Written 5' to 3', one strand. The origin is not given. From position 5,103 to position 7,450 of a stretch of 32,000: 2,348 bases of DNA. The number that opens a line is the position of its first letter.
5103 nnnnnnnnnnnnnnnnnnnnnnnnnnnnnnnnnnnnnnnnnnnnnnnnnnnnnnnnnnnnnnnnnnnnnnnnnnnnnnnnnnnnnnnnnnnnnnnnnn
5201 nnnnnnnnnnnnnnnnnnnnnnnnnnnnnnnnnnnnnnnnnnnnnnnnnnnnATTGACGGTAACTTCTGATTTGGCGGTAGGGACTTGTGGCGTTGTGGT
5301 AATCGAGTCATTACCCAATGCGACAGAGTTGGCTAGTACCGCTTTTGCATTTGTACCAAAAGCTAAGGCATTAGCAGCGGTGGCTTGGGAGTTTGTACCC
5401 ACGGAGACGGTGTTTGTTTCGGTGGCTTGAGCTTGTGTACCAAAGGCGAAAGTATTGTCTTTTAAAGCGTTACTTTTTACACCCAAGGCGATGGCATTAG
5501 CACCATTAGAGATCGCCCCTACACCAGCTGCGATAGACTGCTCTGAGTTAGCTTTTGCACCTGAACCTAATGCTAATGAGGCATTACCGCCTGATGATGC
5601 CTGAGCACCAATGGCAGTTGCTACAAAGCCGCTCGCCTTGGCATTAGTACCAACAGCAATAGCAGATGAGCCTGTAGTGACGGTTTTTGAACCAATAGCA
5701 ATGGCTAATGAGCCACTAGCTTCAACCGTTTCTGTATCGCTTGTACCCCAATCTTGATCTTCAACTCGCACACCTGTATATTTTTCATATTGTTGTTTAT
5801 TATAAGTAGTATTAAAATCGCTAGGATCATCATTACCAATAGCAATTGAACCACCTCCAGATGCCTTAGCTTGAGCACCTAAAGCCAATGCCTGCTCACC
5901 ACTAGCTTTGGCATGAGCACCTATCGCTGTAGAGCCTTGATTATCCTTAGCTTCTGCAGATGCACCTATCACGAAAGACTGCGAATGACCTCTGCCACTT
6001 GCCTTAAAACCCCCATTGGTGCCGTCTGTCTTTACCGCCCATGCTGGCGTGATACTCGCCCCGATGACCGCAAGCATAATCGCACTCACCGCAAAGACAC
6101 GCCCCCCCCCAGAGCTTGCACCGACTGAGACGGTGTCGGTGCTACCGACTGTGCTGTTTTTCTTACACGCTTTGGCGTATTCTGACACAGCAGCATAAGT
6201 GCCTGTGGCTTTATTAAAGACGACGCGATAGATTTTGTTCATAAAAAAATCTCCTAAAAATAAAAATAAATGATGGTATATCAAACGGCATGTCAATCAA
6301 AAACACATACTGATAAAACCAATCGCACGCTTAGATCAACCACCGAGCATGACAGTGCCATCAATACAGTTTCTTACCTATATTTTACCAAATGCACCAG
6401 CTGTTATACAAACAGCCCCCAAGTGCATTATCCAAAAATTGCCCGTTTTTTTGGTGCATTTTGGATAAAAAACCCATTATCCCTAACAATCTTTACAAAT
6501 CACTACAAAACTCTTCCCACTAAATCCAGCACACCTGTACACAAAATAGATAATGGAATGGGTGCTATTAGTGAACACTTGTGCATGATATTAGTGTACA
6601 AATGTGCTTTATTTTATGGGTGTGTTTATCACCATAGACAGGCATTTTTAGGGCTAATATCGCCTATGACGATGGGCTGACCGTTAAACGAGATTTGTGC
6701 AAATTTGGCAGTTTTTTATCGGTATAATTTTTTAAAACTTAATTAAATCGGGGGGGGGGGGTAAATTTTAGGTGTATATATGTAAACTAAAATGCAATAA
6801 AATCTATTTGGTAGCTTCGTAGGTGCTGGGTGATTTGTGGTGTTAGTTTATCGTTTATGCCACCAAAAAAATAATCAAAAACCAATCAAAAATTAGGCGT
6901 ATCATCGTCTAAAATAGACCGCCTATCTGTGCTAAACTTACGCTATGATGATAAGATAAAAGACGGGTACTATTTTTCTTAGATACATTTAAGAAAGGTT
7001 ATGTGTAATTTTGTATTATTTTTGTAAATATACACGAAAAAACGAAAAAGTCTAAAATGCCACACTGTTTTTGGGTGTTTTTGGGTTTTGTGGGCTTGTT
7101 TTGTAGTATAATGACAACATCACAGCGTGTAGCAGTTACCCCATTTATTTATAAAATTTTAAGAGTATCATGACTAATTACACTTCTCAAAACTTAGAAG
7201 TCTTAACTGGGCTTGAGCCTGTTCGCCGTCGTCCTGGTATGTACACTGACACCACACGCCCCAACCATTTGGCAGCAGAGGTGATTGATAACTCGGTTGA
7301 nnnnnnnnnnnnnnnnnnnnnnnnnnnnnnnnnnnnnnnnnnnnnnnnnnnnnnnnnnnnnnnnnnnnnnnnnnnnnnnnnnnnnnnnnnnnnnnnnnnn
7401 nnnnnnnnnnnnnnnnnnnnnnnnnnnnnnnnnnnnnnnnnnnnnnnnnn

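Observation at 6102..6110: G9 tract inside the signal-peptide codons: a likely ON/OFF phase-variation switch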

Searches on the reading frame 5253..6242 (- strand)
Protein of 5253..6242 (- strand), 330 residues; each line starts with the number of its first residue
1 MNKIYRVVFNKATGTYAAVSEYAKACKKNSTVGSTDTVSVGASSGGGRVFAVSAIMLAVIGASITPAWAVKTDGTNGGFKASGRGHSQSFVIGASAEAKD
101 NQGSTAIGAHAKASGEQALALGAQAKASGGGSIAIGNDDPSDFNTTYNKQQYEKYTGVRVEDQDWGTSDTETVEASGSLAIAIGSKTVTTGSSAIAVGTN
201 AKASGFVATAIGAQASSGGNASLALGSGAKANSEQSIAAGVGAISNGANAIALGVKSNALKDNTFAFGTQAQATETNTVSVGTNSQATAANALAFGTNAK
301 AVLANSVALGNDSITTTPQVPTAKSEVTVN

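Call 42: search_protein_representatives(protein=window:5253-6242:-)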
Query: 330 residues. Proteins with E-value up to 0.001 (for the whole library): 7024; up to 1e-10: 1537; up to 1e-30: 53. The best 150 are listed.
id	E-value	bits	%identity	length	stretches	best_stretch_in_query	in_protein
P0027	8.1e-75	268.4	36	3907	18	180-321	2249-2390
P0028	3.7e-73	262.9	34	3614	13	175-312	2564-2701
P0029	2.0e-65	237.5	33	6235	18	101-314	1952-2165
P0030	7.3e-55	202.9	37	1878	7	174-313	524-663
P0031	2.7e-53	197.7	34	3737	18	205-316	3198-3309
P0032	1.6e-52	195.2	36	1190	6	220-317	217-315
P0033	2.8e-46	174.7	33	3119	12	172-328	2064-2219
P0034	8.1e-45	169.9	36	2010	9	175-312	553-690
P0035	3.9e-44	167.7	37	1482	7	171-313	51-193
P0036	2.7e-43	164.9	35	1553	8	176-319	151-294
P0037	4.6e-43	164.2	37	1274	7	173-297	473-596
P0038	2.5e-42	161.7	36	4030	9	1-312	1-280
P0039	3.5e-41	158.0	34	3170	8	175-318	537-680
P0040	6.0e-41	157.2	38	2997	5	1-315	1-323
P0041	9.2e-41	156.6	35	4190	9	174-317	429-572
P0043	5.3e-39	150.9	35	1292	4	1-310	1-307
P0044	1.4e-37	146.2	39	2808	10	175-316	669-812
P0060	1.6e-33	132.9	36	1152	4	91-310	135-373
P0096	4.4e-29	118.3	36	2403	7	1-314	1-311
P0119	9.3e-27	110.7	38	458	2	1-254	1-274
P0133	9.2e-26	107.4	35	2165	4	102-287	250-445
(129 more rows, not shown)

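Call 44: list_cluster_members(proteins=[P0133, P0119, P0096, P0043, P0040, P0038, P0027, P0028, P0060, P0044])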
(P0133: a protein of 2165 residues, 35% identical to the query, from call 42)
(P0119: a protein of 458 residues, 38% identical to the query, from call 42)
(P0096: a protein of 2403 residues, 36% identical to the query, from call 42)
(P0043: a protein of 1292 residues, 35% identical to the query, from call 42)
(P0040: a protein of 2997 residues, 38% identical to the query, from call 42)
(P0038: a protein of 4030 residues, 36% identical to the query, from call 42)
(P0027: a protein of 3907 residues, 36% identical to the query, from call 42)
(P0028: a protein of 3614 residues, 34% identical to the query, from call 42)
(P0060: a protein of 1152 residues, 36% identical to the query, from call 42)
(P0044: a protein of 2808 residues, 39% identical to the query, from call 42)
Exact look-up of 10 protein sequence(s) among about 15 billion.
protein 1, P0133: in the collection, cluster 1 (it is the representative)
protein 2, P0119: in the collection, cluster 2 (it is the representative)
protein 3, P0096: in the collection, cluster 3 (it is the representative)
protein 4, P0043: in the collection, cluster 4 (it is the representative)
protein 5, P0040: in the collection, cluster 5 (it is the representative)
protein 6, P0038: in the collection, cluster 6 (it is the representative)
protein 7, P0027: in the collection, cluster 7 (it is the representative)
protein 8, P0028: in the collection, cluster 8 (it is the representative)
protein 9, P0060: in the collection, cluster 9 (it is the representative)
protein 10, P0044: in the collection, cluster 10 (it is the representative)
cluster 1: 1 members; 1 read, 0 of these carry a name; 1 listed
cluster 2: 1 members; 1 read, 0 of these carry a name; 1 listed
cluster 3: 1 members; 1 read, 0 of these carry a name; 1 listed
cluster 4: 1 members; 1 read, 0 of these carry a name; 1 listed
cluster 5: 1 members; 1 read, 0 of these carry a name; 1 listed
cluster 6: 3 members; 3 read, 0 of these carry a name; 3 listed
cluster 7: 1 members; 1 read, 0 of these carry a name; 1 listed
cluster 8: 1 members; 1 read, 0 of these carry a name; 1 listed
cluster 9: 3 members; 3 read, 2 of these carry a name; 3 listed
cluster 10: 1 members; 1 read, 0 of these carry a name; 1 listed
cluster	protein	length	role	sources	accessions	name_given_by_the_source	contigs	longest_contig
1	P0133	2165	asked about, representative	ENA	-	-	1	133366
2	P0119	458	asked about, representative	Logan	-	-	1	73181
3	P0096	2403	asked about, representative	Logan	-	-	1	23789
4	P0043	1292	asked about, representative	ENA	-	-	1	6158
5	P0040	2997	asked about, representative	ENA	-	-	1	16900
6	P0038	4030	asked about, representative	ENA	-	-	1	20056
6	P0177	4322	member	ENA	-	-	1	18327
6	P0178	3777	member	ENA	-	-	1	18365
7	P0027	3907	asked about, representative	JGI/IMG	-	-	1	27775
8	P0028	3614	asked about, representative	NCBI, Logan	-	-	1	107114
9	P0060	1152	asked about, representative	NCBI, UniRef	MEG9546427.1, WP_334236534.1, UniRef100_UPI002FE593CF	ESPR-type extended signal peptide-containing protein, partial [Mannheimia sp. HC-2023] | ESPR-type extended signal peptide-containing protein n=1 Tax=Mannheimia indoligenes ...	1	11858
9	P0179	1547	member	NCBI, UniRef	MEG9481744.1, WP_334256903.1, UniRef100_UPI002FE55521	ESPR-type extended signal peptide-containing protein, partial [Mannheimia sp. HC-2023] | ESPR-type extended signal peptide-containing protein n=1 Tax=Mannheimia indoligenes ...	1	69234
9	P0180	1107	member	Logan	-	-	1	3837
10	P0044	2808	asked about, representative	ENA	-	-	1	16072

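Call 45: find_encoding_contigs(protein=P0133, flank=3000, max_places=3)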
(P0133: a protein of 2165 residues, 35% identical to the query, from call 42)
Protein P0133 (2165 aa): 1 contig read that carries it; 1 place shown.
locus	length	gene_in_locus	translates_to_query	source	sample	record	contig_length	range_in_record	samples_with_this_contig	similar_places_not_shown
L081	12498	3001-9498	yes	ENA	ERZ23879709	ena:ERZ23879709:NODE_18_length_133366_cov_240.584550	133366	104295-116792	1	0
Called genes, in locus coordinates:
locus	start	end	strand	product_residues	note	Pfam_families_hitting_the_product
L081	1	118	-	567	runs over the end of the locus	PF05157:MshEN, PF00437:T2SSE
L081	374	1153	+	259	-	PF00121:TIM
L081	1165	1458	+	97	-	PF03840:SecG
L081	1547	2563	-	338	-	PF03193:RsgA_GTPase (faint), PF00009:GTP_EFTU, PF00350:Dynamin_N (faint), PF01926:MMR_HSR1, PF02421:FeoB_N, PF04548:AIG1 (weak), PF07650:KH_2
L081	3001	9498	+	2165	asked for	PF13018:ESPR, PF05658:YadA_head (weak), PF05662:YadA_stalk, PF05658:YadA_head (weak), PF05662:YadA_stalk, PF03895:YadA_anchor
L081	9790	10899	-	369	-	PF10555:MraY_sig1 (weak), PF00953:Glycos_transf_4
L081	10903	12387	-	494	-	PF01225:Mur_ligase (weak), PF08245:Mur_ligase_M, PF02875:Mur_ligase_C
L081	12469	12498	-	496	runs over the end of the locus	PF08245:Mur_ligase_M, PF02875:Mur_ligase_C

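Call 47: find_encoding_contigs(protein=P0119, flank=8000, max_places=3)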
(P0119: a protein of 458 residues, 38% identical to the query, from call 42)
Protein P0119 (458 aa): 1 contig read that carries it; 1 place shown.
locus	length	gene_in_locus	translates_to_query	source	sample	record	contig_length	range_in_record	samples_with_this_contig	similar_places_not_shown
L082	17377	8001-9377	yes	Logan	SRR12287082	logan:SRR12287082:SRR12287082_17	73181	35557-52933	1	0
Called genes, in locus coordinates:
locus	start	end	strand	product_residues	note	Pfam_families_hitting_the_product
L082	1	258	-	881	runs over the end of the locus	PF12156:ATPase-cat_bd, PF00403:HMA, PF00122:E1-E2_ATPase, PF00702:Hydrolase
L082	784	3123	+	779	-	PF14814:UB2H, PF00912:Transgly, PF00905:Transpeptidase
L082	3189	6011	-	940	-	PF01569:PAP2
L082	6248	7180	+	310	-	PF06325:PrmA, PF05175:MTS, PF02475:TRM5-TYW2_MTfase (faint), PF03602:Cons_hypoth95 (weak), PF13847:Methyltransf_31 (weak)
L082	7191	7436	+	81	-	PF02954:HTH_8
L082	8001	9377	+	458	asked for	PF13018:ESPR, PF05658:YadA_head (weak), PF05662:YadA_stalk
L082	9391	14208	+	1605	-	PF05658:YadA_head (weak), PF05662:YadA_stalk, PF03895:YadA_anchor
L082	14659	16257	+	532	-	PF02142:MGS, PF01808:AICARFT_IMPCHas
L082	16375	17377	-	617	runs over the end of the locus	PF13623:SurA_N_2, PF13624:SurA_N_3, PF13145:Rotamase_2, PF00639:Rotamase, PF13616:Rotamase_3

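Call 48: find_encoding_contigs(protein=P0096, flank=3000, max_places=3)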
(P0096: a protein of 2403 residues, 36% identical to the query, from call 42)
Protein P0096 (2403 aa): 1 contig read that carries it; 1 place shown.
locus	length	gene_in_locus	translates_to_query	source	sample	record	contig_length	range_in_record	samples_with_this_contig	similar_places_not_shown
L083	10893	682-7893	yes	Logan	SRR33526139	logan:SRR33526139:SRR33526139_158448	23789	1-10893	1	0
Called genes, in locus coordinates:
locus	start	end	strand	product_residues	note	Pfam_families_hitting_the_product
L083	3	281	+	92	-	?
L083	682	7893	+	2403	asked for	PF13018:ESPR, PF05662:YadA_stalk, PF05658:YadA_head (weak), PF05662:YadA_stalk, PF03895:YadA_anchor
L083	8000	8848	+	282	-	PF04355:BamE, PF00691:OmpA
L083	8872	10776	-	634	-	PF01134:GIDA, PF12831:FAD_oxidored (weak), PF21680:GIDA_C_1st, PF13932:SAM_GIDA_C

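Call 57: list_cluster_members(proteins=[L081:374-1153:+, L081:1165-1458:+, L082:6248-7180:+, L082:7191-7436:+, L083:8000-8848:+])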
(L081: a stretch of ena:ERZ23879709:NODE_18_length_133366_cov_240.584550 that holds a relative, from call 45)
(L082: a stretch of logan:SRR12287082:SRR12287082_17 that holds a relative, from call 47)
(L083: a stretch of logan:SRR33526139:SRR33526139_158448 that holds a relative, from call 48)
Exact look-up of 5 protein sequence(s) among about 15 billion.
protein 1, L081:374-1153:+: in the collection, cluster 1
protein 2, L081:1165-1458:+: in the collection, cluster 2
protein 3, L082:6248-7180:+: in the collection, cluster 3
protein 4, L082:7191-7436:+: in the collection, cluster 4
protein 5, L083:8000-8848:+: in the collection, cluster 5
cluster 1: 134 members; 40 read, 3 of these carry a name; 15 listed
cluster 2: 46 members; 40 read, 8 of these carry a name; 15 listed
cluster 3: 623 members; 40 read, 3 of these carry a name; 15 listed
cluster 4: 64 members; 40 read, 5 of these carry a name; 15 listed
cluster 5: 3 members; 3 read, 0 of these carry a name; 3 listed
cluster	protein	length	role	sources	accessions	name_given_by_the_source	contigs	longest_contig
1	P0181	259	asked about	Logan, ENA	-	-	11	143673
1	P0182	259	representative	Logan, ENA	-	-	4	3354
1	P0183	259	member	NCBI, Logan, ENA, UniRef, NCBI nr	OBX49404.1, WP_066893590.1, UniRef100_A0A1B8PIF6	triose-phosphate isomerase [Moraxella nonliquefaciens] | Triosephosphate isomerase n=1 Tax=Moraxella nonliquefaciens TaxID=478 ...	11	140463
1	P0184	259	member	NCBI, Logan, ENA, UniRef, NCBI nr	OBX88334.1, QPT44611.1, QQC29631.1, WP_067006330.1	triose-phosphate isomerase [Moraxella nonliquefaciens] | Triosephosphate isomerase n=1 Tax=Moraxella nonliquefaciens TaxID=478 ...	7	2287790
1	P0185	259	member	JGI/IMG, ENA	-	triose-phosphate isomerase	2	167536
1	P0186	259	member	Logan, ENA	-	-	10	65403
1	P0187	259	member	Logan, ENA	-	-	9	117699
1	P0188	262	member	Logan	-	-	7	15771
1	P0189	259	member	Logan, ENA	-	-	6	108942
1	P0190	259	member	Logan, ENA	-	-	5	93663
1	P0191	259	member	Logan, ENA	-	-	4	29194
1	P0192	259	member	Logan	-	-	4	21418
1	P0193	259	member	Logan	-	-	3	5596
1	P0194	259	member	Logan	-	-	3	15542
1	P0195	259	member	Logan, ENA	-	-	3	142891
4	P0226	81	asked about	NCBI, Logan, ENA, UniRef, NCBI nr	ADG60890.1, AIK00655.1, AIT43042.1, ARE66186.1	Fis family transcriptional regulator [Moraxella catarrhalis] | Putative Fis-like DNA-binding protein n=1 Tax=Moraxella catarrhalis TaxID=480 ... | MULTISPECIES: helix-turn-helix domain-containing protein [Moraxella]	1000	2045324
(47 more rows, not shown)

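Call 65: find_encoding_contigs(protein=P0226, flank=1500, max_places=10)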
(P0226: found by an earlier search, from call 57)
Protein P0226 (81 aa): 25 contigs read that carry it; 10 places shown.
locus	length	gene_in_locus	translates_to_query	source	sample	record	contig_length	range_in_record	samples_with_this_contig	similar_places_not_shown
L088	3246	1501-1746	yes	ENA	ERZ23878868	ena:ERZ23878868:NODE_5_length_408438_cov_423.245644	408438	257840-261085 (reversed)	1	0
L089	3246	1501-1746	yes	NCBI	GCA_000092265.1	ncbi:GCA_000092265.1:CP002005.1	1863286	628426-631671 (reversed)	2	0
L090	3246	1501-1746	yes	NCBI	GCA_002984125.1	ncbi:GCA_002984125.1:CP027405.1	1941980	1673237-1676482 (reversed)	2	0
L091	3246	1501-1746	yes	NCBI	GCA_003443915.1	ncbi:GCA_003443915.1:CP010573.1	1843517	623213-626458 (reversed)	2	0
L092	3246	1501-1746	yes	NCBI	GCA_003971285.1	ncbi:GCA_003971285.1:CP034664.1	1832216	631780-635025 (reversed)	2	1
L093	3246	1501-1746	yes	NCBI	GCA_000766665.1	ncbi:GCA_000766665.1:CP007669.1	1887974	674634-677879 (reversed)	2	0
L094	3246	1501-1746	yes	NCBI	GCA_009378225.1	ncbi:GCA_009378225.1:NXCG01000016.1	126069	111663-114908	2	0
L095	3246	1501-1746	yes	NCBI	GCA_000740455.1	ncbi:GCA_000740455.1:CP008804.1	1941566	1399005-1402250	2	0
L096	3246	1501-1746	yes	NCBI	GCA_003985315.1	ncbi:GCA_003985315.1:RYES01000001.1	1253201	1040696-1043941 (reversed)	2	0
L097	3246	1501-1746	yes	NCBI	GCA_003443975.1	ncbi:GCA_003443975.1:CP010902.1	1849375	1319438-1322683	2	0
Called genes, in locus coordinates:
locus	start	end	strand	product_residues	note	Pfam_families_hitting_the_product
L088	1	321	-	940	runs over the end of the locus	PF01569:PAP2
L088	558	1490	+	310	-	PF06325:PrmA, PF05175:MTS, PF02475:TRM5-TYW2_MTfase (faint), PF03602:Cons_hypoth95 (weak), PF13847:Methyltransf_31 (weak)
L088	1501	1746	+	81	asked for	PF02954:HTH_8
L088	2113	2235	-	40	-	-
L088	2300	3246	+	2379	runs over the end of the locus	PF13018:ESPR, PF05662:YadA_stalk, PF05658:YadA_head (weak), PF05662:YadA_stalk, PF03895:YadA_anchor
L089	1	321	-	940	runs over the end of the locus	PF01569:PAP2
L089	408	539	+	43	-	-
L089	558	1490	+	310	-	PF06325:PrmA, PF05175:MTS, PF03602:Cons_hypoth95 (weak), PF13847:Methyltransf_31 (weak), PF13649:Methyltransf_25 (faint)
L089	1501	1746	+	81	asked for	PF02954:HTH_8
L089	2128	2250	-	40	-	-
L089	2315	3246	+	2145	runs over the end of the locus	PF13018:ESPR, PF05662:YadA_stalk, PF05658:YadA_head (weak), PF05662:YadA_stalk, PF03895:YadA_anchor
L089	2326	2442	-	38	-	-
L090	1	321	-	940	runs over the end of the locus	PF01569:PAP2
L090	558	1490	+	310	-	PF06325:PrmA, PF05175:MTS, PF02475:TRM5-TYW2_MTfase (weak), PF03602:Cons_hypoth95 (weak), PF13847:Methyltransf_31 (weak), PF13649:Methyltransf_25 (faint)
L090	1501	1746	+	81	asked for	PF02954:HTH_8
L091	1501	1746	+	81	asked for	PF02954:HTH_8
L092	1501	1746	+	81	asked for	PF02954:HTH_8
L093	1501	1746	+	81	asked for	PF02954:HTH_8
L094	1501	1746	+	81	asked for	PF02954:HTH_8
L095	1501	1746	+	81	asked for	PF02954:HTH_8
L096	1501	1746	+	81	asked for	PF02954:HTH_8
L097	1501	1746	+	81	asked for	PF02954:HTH_8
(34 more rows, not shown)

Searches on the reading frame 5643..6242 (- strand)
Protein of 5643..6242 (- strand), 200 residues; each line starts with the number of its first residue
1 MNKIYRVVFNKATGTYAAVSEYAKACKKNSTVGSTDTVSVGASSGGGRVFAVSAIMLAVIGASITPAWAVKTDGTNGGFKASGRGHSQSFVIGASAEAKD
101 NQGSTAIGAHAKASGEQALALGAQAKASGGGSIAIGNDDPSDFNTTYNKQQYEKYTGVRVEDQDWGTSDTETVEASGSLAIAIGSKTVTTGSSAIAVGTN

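Call 9: find_homologous_proteins(query=window:5643-6242:-)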
Query window:5643-6242:- (200 aa): 4 proteins with E <= 0.001 among 4033 candidates.
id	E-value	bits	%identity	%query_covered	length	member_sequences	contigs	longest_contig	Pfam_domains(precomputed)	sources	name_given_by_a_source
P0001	3.1e-7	49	30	99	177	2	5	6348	PF13018.12,PF05658.20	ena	-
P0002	2.9e-4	39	29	100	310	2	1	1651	PF05658.20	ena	-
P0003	4.4e-4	38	32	56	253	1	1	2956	PF05658.20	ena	-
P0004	7.3e-4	38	27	96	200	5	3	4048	PF13018.12,PF05658.20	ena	-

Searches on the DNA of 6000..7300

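Call 18: search_rna_families(source=window, start=6000, end=7300, threshold=evalue, max_evalue=1)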
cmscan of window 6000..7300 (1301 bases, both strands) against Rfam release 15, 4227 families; matches with E-value up to 1: 2.
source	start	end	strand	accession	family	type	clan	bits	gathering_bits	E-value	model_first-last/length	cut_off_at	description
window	6519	6617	+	RF00693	mir-147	Gene; miRNA;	-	21.8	57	0.12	1-78/78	no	mir-147 microRNA precursor family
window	6234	6276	+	RF01402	STnc150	Gene; sRNA;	-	18.2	60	0.29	1-267/267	no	STnc150 Hfq binding RNA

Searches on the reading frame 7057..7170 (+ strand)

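Call 53: search_protein_families(library=pfam, proteins=[window:7057-7170:+], max_evalue=1)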
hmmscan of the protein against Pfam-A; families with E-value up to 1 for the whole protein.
window:7057-7170:+ (38 aa): 3 families
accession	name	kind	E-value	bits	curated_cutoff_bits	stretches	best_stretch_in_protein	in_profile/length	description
PF19451.5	DUF5989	-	0.015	15.7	27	1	11-34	25-48/49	Family of unknown function (DUF5989)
PF02667.20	SCFA_trans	-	0.068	12.6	27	1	4-36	53-85/453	Short chain fatty acid transporter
PF02326.20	YMF19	-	0.2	13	22.6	1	5-37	13-40/84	Plant ATP synthase F0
